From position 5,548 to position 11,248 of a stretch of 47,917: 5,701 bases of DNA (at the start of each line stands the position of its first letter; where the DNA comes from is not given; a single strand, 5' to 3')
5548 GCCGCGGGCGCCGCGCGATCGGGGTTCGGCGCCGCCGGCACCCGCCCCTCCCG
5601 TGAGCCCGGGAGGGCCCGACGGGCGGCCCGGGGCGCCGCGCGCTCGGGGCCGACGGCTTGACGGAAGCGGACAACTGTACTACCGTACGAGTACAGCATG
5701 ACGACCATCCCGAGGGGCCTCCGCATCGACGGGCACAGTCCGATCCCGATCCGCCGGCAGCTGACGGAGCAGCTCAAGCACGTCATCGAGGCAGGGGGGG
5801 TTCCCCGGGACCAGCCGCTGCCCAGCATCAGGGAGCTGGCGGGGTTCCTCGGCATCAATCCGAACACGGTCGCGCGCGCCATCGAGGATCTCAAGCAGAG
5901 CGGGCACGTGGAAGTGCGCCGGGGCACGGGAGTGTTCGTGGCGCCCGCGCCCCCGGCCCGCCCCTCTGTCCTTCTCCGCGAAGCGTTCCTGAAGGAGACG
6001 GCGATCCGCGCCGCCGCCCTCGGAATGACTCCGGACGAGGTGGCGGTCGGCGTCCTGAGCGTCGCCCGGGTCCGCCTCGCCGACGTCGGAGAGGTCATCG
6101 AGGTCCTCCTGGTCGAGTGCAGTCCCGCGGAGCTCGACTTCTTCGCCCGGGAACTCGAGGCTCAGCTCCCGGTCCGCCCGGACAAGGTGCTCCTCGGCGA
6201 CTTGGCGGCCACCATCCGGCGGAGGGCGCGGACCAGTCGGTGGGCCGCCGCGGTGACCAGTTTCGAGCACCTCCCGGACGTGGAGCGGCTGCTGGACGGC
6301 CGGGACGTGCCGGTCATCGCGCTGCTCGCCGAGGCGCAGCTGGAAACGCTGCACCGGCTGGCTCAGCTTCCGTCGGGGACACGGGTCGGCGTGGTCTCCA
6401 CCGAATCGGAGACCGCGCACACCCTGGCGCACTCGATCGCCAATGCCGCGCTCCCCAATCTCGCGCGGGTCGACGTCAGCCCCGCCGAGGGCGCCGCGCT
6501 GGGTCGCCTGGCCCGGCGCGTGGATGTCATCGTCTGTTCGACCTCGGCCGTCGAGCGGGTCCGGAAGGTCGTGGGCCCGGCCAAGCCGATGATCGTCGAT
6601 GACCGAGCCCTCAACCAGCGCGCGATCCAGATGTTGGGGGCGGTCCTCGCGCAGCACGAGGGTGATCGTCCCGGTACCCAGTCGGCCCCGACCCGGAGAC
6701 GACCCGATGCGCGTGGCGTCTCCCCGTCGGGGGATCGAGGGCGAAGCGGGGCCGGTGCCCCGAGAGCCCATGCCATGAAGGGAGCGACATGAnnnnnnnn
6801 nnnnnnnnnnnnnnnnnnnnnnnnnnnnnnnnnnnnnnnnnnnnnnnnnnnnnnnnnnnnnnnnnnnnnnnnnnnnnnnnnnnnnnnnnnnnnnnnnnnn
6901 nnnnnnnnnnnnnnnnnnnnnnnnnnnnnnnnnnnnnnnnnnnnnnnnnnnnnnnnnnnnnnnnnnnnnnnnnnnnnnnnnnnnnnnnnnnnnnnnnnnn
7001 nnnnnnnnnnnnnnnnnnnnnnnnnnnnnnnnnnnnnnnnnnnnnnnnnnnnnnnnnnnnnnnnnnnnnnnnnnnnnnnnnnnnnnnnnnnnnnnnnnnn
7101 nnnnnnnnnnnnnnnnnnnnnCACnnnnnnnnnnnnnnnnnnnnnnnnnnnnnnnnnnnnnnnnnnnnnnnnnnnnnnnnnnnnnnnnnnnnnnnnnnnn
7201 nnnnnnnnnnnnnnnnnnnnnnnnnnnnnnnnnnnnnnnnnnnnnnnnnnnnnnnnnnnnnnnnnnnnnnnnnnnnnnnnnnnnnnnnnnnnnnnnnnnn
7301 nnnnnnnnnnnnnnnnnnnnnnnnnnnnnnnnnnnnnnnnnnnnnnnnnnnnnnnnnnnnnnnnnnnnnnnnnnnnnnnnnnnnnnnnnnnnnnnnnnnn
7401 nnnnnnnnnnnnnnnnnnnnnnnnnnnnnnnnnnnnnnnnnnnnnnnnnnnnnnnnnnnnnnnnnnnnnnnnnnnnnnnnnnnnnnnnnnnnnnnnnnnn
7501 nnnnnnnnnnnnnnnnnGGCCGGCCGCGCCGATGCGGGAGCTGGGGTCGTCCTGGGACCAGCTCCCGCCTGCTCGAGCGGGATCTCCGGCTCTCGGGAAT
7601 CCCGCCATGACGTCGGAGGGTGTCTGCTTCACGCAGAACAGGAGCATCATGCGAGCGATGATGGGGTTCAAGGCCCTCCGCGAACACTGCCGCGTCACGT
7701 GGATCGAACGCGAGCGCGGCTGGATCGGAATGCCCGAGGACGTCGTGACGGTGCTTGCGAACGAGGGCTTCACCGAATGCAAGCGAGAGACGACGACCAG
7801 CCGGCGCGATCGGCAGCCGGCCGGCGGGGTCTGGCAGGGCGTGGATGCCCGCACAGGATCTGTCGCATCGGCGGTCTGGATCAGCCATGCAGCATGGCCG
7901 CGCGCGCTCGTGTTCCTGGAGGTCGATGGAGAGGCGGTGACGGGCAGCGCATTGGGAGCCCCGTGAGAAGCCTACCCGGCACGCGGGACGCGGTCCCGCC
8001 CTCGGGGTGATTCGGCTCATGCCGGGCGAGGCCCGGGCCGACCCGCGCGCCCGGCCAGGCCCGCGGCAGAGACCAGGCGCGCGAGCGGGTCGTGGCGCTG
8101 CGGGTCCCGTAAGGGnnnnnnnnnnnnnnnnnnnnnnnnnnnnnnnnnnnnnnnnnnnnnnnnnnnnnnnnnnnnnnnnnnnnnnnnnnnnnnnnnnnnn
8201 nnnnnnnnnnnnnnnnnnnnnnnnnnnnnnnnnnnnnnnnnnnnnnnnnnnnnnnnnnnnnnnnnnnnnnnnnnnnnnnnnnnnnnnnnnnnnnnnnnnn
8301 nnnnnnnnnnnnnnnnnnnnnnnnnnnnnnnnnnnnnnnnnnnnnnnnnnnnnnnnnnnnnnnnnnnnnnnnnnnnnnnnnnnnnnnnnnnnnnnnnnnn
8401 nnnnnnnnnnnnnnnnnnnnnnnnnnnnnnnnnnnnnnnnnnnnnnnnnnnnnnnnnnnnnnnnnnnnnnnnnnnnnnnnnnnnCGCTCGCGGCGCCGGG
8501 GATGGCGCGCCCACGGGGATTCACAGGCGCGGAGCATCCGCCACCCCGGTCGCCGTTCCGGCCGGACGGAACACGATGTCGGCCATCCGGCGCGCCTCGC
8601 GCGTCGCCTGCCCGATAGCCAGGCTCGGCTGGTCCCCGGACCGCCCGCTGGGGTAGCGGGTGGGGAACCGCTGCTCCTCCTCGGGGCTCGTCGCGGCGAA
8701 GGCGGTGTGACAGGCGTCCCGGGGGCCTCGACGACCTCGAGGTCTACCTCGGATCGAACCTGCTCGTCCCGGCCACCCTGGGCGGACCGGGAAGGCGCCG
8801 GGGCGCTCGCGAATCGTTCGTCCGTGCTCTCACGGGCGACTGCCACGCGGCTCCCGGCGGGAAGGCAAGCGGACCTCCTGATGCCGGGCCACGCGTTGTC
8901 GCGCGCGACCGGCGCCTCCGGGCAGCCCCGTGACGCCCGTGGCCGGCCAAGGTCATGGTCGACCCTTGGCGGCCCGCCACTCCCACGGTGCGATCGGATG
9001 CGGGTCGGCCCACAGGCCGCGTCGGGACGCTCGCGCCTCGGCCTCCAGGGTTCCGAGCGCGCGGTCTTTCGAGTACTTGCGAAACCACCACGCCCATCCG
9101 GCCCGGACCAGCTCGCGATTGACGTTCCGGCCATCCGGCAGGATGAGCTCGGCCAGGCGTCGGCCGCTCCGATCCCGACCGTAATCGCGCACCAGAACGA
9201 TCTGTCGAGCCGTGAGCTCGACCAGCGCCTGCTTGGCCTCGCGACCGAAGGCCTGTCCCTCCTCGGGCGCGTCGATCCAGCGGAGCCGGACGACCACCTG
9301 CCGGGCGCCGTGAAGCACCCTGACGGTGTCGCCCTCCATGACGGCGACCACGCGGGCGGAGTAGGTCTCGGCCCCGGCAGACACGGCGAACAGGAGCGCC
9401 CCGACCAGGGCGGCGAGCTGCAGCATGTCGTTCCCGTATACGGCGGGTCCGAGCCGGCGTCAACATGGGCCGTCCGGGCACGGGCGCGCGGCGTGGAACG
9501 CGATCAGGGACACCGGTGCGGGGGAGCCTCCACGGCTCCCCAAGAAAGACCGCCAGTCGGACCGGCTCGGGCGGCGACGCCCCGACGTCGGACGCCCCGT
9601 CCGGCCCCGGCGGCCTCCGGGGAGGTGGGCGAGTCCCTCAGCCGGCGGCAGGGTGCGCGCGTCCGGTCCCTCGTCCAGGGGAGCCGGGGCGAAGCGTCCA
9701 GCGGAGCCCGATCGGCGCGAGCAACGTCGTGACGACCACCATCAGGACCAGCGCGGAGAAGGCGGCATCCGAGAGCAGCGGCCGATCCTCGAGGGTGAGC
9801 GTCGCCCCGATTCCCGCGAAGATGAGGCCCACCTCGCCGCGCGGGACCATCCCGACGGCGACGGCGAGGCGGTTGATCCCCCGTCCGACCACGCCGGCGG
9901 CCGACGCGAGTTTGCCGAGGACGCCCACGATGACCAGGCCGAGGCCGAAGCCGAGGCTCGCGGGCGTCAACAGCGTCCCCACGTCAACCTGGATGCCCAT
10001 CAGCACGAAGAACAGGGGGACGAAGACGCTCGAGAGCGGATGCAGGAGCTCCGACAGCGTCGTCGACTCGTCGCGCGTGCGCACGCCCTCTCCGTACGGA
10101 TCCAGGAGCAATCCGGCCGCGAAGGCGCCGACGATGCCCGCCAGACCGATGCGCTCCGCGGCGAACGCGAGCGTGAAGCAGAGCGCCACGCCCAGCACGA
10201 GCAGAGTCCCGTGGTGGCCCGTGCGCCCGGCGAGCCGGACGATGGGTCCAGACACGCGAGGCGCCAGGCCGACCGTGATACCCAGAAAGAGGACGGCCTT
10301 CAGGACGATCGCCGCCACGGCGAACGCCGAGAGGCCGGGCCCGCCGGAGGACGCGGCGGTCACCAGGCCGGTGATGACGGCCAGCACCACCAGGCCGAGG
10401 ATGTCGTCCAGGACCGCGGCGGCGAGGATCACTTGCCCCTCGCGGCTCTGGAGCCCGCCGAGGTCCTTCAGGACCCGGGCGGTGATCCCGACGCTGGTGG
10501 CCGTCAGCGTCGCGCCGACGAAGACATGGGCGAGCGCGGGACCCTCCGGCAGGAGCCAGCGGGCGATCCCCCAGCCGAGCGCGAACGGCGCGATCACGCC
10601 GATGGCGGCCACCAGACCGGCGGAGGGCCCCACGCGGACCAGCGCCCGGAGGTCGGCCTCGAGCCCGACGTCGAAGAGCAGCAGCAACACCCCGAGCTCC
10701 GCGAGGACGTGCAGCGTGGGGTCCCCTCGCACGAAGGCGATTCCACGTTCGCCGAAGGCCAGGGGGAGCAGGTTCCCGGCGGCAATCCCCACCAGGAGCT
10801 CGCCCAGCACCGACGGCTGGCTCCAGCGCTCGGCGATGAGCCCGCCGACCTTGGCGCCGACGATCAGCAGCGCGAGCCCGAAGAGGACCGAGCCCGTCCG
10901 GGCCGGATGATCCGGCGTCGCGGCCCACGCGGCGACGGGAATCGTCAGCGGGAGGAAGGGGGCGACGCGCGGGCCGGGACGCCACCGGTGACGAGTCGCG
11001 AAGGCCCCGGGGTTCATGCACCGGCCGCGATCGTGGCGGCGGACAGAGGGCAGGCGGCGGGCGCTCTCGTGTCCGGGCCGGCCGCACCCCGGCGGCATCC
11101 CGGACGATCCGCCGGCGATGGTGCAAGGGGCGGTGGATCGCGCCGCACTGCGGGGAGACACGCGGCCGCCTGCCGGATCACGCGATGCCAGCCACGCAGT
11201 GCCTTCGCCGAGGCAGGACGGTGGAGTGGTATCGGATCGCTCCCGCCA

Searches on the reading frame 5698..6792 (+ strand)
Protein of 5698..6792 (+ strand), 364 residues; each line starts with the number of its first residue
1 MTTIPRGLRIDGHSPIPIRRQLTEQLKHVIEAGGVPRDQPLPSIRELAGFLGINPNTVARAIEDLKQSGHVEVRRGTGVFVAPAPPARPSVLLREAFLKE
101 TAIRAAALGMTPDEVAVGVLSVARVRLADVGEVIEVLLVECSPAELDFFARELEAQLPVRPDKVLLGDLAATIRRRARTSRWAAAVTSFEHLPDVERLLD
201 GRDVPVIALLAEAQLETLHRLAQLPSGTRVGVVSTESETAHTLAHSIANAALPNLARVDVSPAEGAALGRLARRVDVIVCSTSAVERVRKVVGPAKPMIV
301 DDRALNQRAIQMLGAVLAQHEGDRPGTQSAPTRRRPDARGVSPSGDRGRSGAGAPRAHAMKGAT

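Call 20: search_protein_families(library=pfam, proteins=[window:5698-6792:+])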
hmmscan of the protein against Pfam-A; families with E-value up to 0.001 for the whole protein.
window:5698-6792:+ (364 aa): 6 families
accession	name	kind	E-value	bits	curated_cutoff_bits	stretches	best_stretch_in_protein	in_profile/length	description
PF00392.27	GntR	-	3.3e-12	46.3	27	1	20-81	3-64/64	Bacterial regulatory proteins, gntR family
PF13545.12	HTH_Crp_2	-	0.0001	22.6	27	1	44-76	25-57/70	Crp-like helix-turn-helix domain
PF13730.12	HTH_36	-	0.00018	21.7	25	1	38-70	22-54/55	Helix-turn-helix domain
PF25212.1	HVO_A0114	-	0.00038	20.6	27.6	0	42-76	37-71/84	HVO_A0114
PF02082.26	Rrf2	-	0.00049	20.7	30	0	40-77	22-59/132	Iron-dependent Transcriptional regulator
PF13412.12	HTH_24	-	0.00079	19.4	21.9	0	43-69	19-45/48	Winged helix-turn-helix DNA-binding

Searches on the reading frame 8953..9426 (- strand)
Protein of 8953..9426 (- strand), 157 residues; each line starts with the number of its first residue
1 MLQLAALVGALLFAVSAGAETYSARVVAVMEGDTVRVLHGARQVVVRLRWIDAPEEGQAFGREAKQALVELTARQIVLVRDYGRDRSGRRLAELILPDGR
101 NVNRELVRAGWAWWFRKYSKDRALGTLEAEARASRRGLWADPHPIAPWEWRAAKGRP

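Call 20: search_protein_families(library=pfam, proteins=[window:8953-9426:-])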
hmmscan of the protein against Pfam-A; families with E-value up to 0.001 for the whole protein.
window:8953-9426:- (157 aa): 1 family
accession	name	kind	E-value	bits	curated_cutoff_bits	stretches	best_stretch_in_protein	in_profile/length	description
PF00565.23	SNase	-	1.5e-20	74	21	1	46-141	2-107/107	Staphylococcal nuclease homologue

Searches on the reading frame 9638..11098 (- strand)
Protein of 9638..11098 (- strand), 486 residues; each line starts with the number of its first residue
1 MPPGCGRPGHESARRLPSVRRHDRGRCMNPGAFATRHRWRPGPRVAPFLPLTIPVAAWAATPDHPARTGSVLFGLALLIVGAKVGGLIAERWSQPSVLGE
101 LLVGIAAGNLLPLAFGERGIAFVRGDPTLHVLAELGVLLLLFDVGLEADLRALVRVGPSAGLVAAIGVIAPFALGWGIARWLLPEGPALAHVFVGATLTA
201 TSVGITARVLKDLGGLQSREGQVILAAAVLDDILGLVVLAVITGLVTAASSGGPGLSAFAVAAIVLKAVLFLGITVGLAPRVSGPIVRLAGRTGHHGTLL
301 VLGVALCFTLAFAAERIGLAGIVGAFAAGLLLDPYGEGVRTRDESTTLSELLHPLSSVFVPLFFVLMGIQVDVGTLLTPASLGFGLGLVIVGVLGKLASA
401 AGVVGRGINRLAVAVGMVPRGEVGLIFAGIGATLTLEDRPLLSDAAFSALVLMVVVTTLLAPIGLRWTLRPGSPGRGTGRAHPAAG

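Call 20: search_protein_families(library=pfam, proteins=[window:9638-11098:-])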
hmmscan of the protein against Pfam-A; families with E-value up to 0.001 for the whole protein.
window:9638-11098:- (486 aa): 1 family
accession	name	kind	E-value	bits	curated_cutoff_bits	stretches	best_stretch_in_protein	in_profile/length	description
PF00999.27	Na_H_Exchanger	-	1.6e-58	198.8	26.2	1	81-469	3-373/375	Sodium/hydrogen exchanger, transmembrane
